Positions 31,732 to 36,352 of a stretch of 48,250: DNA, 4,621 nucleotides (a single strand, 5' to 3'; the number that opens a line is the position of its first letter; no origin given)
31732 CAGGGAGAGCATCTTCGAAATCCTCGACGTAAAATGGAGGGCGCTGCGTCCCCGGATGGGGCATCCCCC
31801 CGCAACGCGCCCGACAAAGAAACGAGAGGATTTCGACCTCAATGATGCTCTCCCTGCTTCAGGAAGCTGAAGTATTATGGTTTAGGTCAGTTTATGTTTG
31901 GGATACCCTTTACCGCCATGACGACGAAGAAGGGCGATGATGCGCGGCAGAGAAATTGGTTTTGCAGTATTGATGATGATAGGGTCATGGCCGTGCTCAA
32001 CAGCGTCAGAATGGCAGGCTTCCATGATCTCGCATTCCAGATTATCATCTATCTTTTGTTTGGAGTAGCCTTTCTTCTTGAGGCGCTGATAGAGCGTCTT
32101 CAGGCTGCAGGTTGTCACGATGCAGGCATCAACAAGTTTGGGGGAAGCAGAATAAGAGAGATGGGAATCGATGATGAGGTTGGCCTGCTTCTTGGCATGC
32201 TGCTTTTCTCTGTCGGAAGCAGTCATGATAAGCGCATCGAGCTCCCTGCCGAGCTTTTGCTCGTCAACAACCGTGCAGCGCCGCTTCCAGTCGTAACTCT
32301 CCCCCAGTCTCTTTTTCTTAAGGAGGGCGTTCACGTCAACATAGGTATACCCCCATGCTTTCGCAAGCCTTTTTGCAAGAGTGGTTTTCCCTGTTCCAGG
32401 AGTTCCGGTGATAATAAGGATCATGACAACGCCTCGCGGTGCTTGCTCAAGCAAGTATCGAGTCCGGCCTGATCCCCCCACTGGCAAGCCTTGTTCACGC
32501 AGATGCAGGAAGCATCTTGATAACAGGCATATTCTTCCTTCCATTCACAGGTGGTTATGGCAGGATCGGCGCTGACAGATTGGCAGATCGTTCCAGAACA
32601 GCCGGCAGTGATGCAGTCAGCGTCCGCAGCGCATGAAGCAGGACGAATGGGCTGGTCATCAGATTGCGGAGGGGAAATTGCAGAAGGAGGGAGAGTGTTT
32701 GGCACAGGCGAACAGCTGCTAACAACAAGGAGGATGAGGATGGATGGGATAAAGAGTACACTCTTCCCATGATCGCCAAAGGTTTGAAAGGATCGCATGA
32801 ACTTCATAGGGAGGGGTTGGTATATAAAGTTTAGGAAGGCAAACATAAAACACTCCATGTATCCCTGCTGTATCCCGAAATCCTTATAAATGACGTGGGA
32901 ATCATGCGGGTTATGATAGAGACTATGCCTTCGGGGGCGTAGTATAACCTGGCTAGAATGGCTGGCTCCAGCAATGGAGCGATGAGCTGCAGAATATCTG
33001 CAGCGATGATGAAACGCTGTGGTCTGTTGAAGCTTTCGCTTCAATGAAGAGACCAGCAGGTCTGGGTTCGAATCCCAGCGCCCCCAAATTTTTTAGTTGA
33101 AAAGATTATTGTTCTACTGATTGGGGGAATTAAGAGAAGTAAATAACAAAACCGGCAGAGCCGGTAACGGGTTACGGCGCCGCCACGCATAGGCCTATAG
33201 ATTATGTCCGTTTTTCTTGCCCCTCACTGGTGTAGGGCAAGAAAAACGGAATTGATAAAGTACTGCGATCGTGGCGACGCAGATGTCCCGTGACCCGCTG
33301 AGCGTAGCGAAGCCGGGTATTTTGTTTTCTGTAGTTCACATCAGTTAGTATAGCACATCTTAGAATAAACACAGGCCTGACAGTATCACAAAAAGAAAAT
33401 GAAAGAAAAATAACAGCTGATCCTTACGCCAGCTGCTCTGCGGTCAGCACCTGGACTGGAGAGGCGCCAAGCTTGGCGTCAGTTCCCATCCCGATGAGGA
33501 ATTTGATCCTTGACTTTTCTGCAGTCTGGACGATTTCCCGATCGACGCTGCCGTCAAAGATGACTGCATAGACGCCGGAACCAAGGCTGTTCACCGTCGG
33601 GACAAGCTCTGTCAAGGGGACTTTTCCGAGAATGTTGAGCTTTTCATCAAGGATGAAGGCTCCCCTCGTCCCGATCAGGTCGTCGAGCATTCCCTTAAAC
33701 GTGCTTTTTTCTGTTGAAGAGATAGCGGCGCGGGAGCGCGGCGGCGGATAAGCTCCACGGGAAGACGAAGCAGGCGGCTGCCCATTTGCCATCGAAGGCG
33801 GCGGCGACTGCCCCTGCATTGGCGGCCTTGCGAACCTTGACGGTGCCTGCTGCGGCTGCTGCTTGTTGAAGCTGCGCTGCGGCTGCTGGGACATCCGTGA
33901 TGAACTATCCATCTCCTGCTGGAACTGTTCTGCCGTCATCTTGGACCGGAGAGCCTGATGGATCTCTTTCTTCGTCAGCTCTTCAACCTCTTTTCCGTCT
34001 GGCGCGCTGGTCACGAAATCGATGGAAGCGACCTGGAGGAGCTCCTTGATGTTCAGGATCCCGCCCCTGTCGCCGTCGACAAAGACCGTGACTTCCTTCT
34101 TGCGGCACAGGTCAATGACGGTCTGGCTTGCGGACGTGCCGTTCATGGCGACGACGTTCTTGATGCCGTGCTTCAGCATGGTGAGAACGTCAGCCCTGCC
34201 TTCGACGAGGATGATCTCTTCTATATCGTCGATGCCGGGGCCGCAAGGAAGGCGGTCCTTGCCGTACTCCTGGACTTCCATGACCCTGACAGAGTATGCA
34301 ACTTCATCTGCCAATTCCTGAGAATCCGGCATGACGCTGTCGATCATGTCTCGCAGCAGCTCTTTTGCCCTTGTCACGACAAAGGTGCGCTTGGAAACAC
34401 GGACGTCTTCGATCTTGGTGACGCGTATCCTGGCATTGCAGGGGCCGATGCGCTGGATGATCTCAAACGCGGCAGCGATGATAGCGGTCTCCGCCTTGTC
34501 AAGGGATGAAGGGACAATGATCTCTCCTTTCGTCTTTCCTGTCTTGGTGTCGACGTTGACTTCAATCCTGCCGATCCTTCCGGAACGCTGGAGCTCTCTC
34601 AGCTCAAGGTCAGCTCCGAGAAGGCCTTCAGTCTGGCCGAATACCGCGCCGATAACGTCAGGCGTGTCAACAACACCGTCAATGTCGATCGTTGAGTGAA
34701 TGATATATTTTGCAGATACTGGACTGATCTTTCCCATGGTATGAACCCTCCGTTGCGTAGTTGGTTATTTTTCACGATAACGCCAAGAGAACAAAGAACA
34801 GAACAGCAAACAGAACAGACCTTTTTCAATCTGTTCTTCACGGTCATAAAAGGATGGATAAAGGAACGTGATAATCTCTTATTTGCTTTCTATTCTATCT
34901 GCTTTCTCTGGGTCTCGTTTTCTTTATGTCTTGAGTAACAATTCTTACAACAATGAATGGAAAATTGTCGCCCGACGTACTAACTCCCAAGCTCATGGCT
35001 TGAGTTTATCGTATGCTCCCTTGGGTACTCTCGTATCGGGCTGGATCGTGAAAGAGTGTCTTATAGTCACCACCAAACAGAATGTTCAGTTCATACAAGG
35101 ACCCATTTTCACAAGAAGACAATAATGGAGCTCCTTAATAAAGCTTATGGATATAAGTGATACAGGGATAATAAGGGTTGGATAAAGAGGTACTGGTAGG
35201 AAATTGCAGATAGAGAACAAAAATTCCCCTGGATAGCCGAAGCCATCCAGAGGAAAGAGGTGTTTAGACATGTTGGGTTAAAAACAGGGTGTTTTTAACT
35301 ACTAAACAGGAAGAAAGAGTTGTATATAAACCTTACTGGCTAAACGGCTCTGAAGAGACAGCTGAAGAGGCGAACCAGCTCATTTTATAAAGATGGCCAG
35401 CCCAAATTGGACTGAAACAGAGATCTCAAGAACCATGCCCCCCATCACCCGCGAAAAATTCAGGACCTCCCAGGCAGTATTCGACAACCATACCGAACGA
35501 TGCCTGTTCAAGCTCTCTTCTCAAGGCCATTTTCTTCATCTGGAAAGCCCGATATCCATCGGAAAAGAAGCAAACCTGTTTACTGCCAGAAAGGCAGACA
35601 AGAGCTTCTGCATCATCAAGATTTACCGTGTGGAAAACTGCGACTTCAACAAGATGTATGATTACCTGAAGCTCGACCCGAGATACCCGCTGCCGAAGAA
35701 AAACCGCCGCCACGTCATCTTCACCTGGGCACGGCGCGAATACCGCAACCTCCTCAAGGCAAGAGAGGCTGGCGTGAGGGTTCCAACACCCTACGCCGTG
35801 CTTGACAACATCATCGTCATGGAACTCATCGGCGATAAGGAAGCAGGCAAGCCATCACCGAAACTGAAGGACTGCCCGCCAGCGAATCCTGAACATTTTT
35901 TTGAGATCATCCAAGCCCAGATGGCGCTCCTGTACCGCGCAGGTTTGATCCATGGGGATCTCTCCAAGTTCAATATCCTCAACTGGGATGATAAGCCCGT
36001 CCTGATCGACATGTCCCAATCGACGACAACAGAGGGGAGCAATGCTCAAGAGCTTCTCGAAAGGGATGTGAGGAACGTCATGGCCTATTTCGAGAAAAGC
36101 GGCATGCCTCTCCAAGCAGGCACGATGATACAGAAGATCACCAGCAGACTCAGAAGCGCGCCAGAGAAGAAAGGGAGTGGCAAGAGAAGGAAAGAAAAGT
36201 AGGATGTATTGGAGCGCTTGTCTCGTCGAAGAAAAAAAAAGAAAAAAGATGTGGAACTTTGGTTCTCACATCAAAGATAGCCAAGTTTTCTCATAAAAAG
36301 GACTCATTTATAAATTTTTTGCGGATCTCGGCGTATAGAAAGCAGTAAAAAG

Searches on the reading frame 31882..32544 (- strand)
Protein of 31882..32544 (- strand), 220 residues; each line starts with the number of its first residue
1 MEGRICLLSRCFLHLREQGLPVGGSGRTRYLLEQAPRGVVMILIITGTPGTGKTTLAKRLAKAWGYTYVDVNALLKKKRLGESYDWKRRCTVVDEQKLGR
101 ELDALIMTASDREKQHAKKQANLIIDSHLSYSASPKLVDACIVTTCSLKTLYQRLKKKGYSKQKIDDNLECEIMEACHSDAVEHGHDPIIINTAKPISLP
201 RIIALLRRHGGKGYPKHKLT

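Call 29: search_protein_families(library=pfam, proteins=[window:31882-32544:-])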
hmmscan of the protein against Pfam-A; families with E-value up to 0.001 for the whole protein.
window:31882-32544:- (220 aa): 15 families
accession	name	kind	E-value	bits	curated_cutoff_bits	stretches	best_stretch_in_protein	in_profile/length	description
PF13238.12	AAA_18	-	8.3e-27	94.6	29.4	1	44-175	2-128/128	AAA domain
PF13207.12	AAA_17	-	8.9e-09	36.2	27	1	46-170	1-133/136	AAA domain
PF00004.35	AAA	-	1.1e-06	29.6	21.2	1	44-83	2-42/131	ATPase family associated with various cellular activities (AAA)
PF13521.12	AAA_28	-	1.6e-06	28.9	27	1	44-70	3-29/164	AAA domain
PF13671.12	AAA_33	-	3.2e-06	27.9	27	1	43-126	2-76/143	AAA domain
PF07728.20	AAA_5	-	5.8e-05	23.6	22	1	43-101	2-63/139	AAA domain (dynein-related subfamily)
PF20720.3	nSTAND3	-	6.5e-05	23.1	27.2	1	42-64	19-41/155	Novel STAND NTPase 3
PF01202.28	SKI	-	6.8e-05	23.5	22.1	1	49-78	1-30/159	Shikimate kinase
PF03215.21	Rad17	-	0.00018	22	23.8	1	32-90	40-96/186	Rad17 P-loop domain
PF13191.12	AAA_16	-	0.0002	22.3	32.6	1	31-64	15-48/167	AAA ATPase domain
PF05729.18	NACHT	-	0.00022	21.5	26.7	1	43-66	3-26/167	NACHT domain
PF13401.12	AAA_22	-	0.00028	21.6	27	1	42-64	7-29/130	AAA domain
PF01712.25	dNK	-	0.00034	20.9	27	0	44-69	2-27/203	Deoxynucleoside kinase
PF08433.16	KTI12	-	0.00039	20.4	22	1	42-130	3-69/271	Chromatin associated protein KTI12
PF13189.12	Cytidylate_kin2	-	0.00041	21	28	1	45-87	4-48/176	Cytidylate kinase-like family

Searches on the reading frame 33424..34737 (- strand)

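Call 28: search_protein_families(library=pfam, proteins=[window:33424-34737:-])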
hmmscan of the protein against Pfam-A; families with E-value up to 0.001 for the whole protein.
window:33424-34737:- (437 aa): 3 families
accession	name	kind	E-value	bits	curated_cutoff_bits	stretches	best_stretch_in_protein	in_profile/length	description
PF13155.12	Toprim_2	-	2.6e-09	37.8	22.1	1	176-252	1-85/88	Toprim-like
PF13662.12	Toprim_4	-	3.7e-09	37.1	25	1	174-234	2-71/85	Toprim domain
PF01751.28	Toprim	-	1.7e-07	31.7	23.1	1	174-244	1-86/96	Toprim domain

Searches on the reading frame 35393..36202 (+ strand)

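Call 28: search_protein_families(library=pfam, proteins=[window:35393-36202:+])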
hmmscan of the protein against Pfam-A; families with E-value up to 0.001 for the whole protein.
window:35393-36202:+ (269 aa): 2 families
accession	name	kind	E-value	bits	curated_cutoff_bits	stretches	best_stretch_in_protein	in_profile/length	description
PF01163.29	RIO1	-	7.3e-53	179.4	22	1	61-239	1-180/187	RIO domain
PF19974.5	TCAD9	-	0.00033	20.4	40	1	158-209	272-323/429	Ternary complex associated domain 9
